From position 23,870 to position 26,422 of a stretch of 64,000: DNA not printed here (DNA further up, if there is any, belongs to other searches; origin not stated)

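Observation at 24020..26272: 750-aa cysteine-rich secreted protein ending in an orphan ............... motif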

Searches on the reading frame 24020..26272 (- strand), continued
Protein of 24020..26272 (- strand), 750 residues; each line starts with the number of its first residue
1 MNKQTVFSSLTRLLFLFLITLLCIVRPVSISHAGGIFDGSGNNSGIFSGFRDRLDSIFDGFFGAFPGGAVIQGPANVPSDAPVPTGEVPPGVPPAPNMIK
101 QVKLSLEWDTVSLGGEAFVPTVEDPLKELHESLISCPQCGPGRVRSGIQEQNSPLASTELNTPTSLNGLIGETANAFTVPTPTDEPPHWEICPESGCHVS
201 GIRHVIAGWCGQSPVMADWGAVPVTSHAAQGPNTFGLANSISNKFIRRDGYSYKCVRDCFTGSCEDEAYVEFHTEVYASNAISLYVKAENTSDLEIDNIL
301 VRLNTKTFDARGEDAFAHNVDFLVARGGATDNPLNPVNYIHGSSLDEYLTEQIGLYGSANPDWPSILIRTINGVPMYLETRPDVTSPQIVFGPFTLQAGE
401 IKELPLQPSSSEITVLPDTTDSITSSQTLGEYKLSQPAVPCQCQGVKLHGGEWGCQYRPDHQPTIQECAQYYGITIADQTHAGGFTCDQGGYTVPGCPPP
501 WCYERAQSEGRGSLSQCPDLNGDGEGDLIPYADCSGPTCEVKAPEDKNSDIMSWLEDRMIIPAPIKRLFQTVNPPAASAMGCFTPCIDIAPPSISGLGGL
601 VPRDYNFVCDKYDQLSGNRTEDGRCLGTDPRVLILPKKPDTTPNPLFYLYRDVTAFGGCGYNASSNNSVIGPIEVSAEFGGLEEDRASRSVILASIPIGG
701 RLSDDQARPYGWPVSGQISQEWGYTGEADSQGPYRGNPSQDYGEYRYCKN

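Call 43: fold_search(model_id=the predicted structure, library=pdb)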
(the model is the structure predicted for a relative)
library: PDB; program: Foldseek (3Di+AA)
matches with E <= 10: 510; with E <= 0.001: 0
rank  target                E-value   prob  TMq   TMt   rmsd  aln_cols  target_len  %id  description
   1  5fk0_A                5.5e-02  0.35  0.07  0.18  21.3       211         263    5  Yeast delta-COP-I mu-homology domain (released 2015-11-11)
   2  7jtb_C                5.5e-02  0.06  0.06  0.11  30.0       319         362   10  CRYSTAL STRUCTURE OF NATIVE BOVINE ARRESTIN 1 IN COMPLEX WITH INOSITOL HEXAKISPHOSPHATE (released 2021-10-13)
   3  5fjw_A                6.5e-02  0.21  0.07  0.17  22.9       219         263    6  Yeast delta-COP-I mu-homology domain complexed with Dsl1 WxWx(MSE) peptide (released 2015-11-11)
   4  7jxa_C                9.5e-02  0.08  0.07  0.13  18.1       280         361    9  CRYSTAL STRUCTURE OF NATIVE BOVINE ARRESTIN 1 IN COMPLEX WITH INOSITOL 1,4,5-TRIPHOSPHATE (released 2021-10-13)
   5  5fjz_B                1.1e-01  0.23  0.07  0.19  21.7       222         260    7  Yeast delta-COP-I mu-homology domain complexed with Dsl1 WxWxV peptide (released 2015-11-11)
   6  5fjx_A                1.1e-01  0.21  0.07  0.19  21.7       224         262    5  Yeast delta-COP-I mu-homology domain complexed with Gcs1 WxxF peptide (released 2015-11-11)
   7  6bt9_A                1.2e-01  0.25  0.06  0.07  16.4       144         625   12  Chitinase ChiA74 from Bacillus thuringiensis (released 2019-03-06)
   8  8j8z_A                1.3e-01  0.06  0.06  0.11  23.4       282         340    7  Structure of beta-arrestin1 in complex with D6Rpp (released 2023-12-27)
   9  7jsm_C                1.4e-01  0.06  0.06  0.11  28.4       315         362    9  CRYSTAL STRUCTURE OF NATIVE BOVINE ARRESTIN 1 (released 2021-10-13)
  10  9kyu_A                1.5e-01  0.08  0.05  0.11  19.8       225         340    6  Structure of beta-arrestin1 in complex with mouse C5aR1pp (released 2025-11-26)
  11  6kl7_B                1.5e-01  0.05  0.05  0.11  22.7       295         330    9  Beta-arrestin 1 mutant S13D/T275D (released 2020-01-29)
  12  9e8a_A                1.6e-01  0.06  0.06  0.06  26.2       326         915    8  Integrin aIIbb3 bent conformation from human platelet membrane crude preparation (released 2025-10-15)
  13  9ly2_B                1.7e-01  0.08  0.05  0.11  19.1       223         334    7  A Cryo-EM structure of LA-PTH-PTH1R-V2RT-Beta-arrestin1 complex (state 1 conformation) (released 2026-03-04)
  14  6bt9_B                1.7e-01  0.25  0.06  0.08  15.8       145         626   13  Chitinase ChiA74 from Bacillus thuringiensis (released 2019-03-06)
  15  4ll1_C                1.7e-01  0.02  0.05  0.10  18.9       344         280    8  The structure of the TRX and TXNIP complex (released 2014-02-05)
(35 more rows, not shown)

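Call 44: search_protein_families(library=ncbifam, proteins=[window:24020-26272:-, P0011, P0059, P0073], max_evalue=10)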
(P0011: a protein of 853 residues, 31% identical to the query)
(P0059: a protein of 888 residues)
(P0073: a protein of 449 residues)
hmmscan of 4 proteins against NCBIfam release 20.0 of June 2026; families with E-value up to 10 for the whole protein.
window:24020-26272:- (750 aa): 0 families

P0011 (853 aa): 1 family
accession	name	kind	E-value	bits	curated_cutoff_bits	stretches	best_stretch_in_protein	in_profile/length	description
NF052336.1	PdgHdaseHSB100310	equivalog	0.078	12.3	500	1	773-807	113-147/316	peptidoglycan hydrolase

P0059 (888 aa): 0 families

P0073 (449 aa): 4 families
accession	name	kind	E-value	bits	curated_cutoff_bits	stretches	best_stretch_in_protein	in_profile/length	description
NF052336.1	PdgHdaseHSB100310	equivalog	0.00017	21.1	500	1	275-342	86-145/316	peptidoglycan hydrolase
NF052530.1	Heli_ShapePgp3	exception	0.0097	15.1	300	1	305-347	218-260/270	peptidoglycan metallopeptidase Pgp3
NF053825.1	PdgNdpepShyA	equivalog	0.069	11.8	700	1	274-353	324-395/425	peptidoglycan DD-endopeptidase ShyA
NF053738.1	S2SprSpoIIQBc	equivalog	0.13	11.9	250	1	231-347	122-219/232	stage II sporulation protein SpoIIQ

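Call 56: find_related_loci(query=A1, collection=genome_contigs, flank=10000)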
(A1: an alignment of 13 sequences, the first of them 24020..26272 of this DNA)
Query A1 (750 aa) in genome_contigs; peptide patterns used: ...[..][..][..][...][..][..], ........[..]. (x = any residue, [..] = any of these).
63 stretches matched a pattern; 7 encode a relative of the query (tblastn E <= 1e-3); 7 distinct loci.
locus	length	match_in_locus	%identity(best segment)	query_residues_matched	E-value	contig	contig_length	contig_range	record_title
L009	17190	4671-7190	44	14-748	7e-167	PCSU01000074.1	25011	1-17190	MAG: candidate division WWE3 bacterium CG22_combo_CG10-13_8_21_14_all_39_12 CG22_scaffold_1051_c, whole genome shotgun s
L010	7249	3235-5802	43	1-748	4e-156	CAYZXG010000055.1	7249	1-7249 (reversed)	MAG TPA_asm: uncultured Candidatus Saccharibacteria bacterium isolate SRP118108_co1_23 genome assembly, contig: NODE_113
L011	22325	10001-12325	39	52-748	5e-138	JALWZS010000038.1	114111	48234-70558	MAG: bacterium isolate T2_metabat1_scaf2bin.141 T2_NODE_51_length_114111_cov_2.451186, whole genome shotgun sequence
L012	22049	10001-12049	37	1-749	1e-136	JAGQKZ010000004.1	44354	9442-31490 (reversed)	MAG: candidate division WWE3 bacterium isolate HKST-UBA03 NODE_4_length_44354_cov_4.278406, whole genome shotgun sequenc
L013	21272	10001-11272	42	102-748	8e-32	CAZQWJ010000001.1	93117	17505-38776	MAG TPA_asm: uncultured Candidatus Saccharibacteria bacterium isolate SRP193661_co1_99 genome assembly, contig: NODE_285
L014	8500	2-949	48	240-748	9e-31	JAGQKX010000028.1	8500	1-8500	MAG: candidate division WWE3 bacterium isolate HKST-UBA01 NODE_28_length_8500_cov_3.129764, whole genome shotgun sequenc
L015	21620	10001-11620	41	7-748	1e-24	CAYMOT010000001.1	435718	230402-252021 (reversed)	MAG TPA_asm: uncultured Candidatus Saccharibacteria bacterium isolate binchicken_co179_168 genome assembly, contig: NODE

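Call 75: fold_search(model_id=the predicted structure, library=viral)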
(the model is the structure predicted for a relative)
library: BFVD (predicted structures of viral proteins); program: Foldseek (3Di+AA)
matches with E <= 10: 126; with E <= 0.001: 0
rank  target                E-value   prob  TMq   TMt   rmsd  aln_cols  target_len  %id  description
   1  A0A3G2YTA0            1.5e-02  0.11  0.06  0.08  32.0       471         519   10  (no name in the UniProt tables at hand)
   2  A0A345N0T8            7.5e-02  0.06  0.06  0.09  27.1       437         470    8  (no name in the UniProt tables at hand)
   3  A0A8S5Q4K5            1.1e-01  0.08  0.05  0.12  40.9       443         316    9  Uncharacterized protein [Siphoviridae sp. ctQqU1]
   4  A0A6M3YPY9            1.1e-01  0.05  0.05  0.08  32.7       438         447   10  Capsid protein [Cressdnaviricota sp.]
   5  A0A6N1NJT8            1.4e-01  0.72  0.06  0.12   7.8       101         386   10  Uncharacterized protein [Tupanvirus deep ocean]
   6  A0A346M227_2          1.7e-01  0.05  0.05  0.05  34.6       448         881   11  (no name in the UniProt tables at hand)
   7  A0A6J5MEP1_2          1.7e-01  0.02  0.04  0.04  31.7       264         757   12  Uncharacterized protein [uncultured Caudovirales phage]
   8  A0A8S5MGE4            1.8e-01  0.33  0.09  0.15  31.2       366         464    9  PknB-like protein [Podoviridae sp. ctqve24]
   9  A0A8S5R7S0            2.3e-01  0.57  0.06  0.26  11.6        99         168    8  Uncharacterized protein [virus sp. ctah610]
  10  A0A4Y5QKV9            2.3e-01  0.03  0.05  0.08  29.8       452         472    9  (no name in the UniProt tables at hand)
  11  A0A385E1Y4            2.4e-01  0.02  0.04  0.05  34.3       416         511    7  (no name in the UniProt tables at hand)
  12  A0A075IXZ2            2.7e-01  0.02  0.05  0.08  27.9       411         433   11  (no name in the UniProt tables at hand)
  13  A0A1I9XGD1            2.8e-01  0.03  0.06  0.08  32.5       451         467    9  Putative capsid protein [uncultured virus]
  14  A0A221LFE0            3.0e-01  0.03  0.06  0.11  25.9       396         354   12  Putative capsid [Caledonia beadlet anemone tombus-like virus 1]
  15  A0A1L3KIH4            3.1e-01  0.02  0.05  0.08  28.4       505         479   11  (no name in the UniProt tables at hand)
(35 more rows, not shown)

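Call 77: search_protein_families(library=phrogs, proteins=[window:24020-26272:-], max_evalue=0.01)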
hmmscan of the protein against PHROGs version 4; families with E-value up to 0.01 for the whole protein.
window:24020-26272:- (750 aa): 0 families

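Call 78: search_protein_families(library=pfam, proteins=[P0059, P0066, P0062, P0073, P0020, P0016], max_evalue=0.01)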
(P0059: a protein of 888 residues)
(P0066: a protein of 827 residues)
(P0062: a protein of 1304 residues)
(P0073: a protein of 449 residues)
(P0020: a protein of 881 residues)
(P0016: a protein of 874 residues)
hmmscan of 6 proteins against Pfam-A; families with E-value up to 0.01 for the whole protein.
P0059 (888 aa): 2 families
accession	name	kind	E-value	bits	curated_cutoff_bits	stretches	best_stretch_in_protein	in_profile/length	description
PF01510.30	Amidase_2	-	1.7e-18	67.6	26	1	77-224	4-131/131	N-acetylmuramoyl-L-alanine amidase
PF16841.11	CBM60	-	1.2e-17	64.6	28.2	2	674-731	21-75/91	Ca-dependent carbohydrate-binding module xylan-binding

P0066 (827 aa): 3 families
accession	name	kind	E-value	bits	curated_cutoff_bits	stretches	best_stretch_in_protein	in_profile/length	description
PF01510.30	Amidase_2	-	3.8e-16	60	26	1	73-218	5-131/131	N-acetylmuramoyl-L-alanine amidase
PF16841.11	CBM60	-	2e-14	54.3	28.2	1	605-698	2-85/91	Ca-dependent carbohydrate-binding module xylan-binding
PF01839.29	FG-GAP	-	0.00097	19.4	22.1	1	350-371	2-22/37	FG-GAP repeat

P0062 (1304 aa): 1 family
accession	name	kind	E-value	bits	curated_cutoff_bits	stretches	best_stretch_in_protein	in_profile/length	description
PF01551.29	Peptidase_M23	-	1.9e-07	31.6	28.7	1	1100-1201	3-89/96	Peptidase family M23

P0073 (449 aa): 1 family
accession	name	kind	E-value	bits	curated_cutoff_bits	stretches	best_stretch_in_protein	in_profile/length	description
PF01551.29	Peptidase_M23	-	3.4e-09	37.2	28.7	1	231-347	3-96/96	Peptidase family M23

P0020 (881 aa): 0 families

P0016 (874 aa): 1 family
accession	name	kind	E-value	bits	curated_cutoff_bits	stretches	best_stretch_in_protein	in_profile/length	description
PF01551.29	Peptidase_M23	-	2.9e-08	34.2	28.7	0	793-826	58-91/96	Peptidase family M23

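Call 81: find_related_loci(query=A1, collection=metagenome_contigs, flank=6000)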
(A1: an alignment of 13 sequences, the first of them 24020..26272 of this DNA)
Query A1 (750 aa) in metagenome_contigs; peptide patterns used: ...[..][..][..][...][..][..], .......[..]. (x = any residue, [..] = any of these).
152 stretches matched a pattern; 5 encode a relative of the query (tblastn E <= 1e-3); 5 distinct loci.
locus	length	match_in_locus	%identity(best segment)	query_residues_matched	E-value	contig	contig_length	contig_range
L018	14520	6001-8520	44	14-748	3e-167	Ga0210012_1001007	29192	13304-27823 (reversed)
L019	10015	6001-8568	43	1-748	4e-156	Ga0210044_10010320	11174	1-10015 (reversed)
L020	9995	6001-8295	40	16-748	5e-154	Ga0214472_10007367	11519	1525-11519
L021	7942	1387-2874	25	6-750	7e-31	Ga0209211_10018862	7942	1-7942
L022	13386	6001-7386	55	36-750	4e-30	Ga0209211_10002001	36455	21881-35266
